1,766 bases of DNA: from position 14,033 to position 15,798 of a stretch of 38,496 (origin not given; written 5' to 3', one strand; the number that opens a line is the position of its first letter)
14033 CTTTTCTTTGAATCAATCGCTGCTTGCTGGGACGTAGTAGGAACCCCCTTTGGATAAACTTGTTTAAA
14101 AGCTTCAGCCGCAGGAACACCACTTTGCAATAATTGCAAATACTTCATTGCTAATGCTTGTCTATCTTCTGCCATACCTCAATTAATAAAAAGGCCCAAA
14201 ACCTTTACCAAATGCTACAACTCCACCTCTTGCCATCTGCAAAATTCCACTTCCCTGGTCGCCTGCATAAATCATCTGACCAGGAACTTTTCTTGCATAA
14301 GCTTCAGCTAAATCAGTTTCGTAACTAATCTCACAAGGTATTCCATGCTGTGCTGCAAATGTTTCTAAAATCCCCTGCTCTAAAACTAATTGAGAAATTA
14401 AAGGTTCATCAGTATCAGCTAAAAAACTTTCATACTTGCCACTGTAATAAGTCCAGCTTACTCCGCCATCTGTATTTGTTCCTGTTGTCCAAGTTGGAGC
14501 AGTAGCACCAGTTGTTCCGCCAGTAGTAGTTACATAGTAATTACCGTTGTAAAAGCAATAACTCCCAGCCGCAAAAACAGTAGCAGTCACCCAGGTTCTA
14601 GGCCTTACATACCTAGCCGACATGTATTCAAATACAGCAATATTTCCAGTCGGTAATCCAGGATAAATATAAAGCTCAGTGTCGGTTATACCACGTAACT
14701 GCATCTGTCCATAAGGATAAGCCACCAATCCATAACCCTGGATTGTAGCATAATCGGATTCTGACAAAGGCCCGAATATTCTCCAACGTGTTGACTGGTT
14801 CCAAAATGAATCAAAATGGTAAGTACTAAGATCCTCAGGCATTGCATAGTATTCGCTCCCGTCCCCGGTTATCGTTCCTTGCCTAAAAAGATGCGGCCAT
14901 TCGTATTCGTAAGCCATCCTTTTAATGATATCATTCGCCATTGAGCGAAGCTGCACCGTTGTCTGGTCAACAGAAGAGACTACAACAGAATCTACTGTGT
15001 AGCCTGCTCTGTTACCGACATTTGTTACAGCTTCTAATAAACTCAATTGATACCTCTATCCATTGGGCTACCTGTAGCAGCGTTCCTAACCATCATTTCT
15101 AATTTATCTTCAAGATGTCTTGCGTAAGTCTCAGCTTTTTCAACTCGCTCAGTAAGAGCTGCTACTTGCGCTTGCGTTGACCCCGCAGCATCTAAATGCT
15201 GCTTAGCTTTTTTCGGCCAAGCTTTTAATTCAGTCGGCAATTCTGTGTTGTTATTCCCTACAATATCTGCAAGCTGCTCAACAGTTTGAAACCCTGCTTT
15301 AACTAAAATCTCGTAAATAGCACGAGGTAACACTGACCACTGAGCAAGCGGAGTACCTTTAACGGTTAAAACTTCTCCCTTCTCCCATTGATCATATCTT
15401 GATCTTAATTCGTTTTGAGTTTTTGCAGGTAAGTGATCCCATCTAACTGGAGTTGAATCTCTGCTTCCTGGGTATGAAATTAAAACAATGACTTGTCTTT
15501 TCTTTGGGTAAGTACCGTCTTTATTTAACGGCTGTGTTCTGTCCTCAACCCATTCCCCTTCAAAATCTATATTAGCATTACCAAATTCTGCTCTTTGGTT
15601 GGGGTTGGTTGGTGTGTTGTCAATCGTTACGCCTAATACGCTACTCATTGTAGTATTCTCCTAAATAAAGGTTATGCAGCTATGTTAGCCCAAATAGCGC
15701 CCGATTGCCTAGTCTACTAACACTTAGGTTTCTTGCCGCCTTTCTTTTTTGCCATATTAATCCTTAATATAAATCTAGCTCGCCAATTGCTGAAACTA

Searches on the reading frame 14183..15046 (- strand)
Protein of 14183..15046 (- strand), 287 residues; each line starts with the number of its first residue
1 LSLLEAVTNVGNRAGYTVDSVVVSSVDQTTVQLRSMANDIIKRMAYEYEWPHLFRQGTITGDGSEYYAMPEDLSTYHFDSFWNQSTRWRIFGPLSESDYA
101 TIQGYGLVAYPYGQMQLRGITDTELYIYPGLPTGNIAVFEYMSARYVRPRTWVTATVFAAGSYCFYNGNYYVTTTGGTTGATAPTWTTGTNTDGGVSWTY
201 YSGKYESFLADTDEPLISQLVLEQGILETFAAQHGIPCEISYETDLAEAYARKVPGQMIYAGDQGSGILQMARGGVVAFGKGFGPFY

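Call 5: search_protein_families(library=phrogs, proteins=[window:14183-15046:-], max_evalue=0.01)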
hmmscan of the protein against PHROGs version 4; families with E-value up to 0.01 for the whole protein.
window:14183-15046:- (287 aa): 2 families
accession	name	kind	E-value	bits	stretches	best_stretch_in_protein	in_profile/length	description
phrog_6013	-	tail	4.8e-19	69.4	1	1-250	1-202/228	tail protein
phrog_19864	-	unknown function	6.9e-06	25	1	151-205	1167-1221/1268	-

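Call 6: search_protein_families(library=pfam, proteins=[window:14183-15046:-], max_evalue=0.1)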
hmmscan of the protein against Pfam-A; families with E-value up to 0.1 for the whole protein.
window:14183-15046:- (287 aa): 0 families

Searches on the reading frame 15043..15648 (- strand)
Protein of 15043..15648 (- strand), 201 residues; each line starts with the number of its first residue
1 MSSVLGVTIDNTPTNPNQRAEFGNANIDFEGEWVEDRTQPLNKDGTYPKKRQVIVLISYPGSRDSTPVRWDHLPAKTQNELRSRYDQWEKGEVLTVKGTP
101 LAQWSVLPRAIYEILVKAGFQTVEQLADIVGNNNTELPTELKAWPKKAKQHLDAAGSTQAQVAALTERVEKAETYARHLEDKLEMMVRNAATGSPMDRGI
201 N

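Call 5: search_protein_families(library=phrogs, proteins=[window:15043-15648:-], max_evalue=0.01)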
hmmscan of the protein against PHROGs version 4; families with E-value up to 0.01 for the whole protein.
window:15043-15648:- (201 aa): 1 family
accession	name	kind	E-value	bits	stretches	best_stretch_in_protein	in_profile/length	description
phrog_20268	-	unknown function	0.0045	17.7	1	79-168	75-169/227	-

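Call 6: search_protein_families(library=pfam, proteins=[window:15043-15648:-], max_evalue=0.1)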
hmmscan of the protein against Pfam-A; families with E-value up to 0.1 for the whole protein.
window:15043-15648:- (201 aa): 1 family
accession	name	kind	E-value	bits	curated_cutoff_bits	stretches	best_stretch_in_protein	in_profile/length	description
PF24627.1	PUMA_CC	-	0.052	14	30.1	0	157-191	12-46/74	PUMA coiled-coil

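Call 50: search_protein_families(library=ncbifam, proteins=[window:15043-15648:-], max_evalue=0.1)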
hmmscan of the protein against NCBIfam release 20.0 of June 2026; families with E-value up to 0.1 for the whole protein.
window:15043-15648:- (201 aa): 3 families
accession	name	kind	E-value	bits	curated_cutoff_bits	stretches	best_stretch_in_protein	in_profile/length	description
TIGR01954.1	nusA_Cterm_rpt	equivalog_domain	0.0028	17.7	48.15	1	111-129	5-23/50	transcription termination factor NusA, C-terminal duplication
NF045984.1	StressProtLiaH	equivalog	0.0072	16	380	1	139-190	91-142/225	stress responsive protein LiaH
TIGR00952.1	S15_bact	equivalog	0.064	13.6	63.65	0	147-174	11-38/86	30S ribosomal protein S15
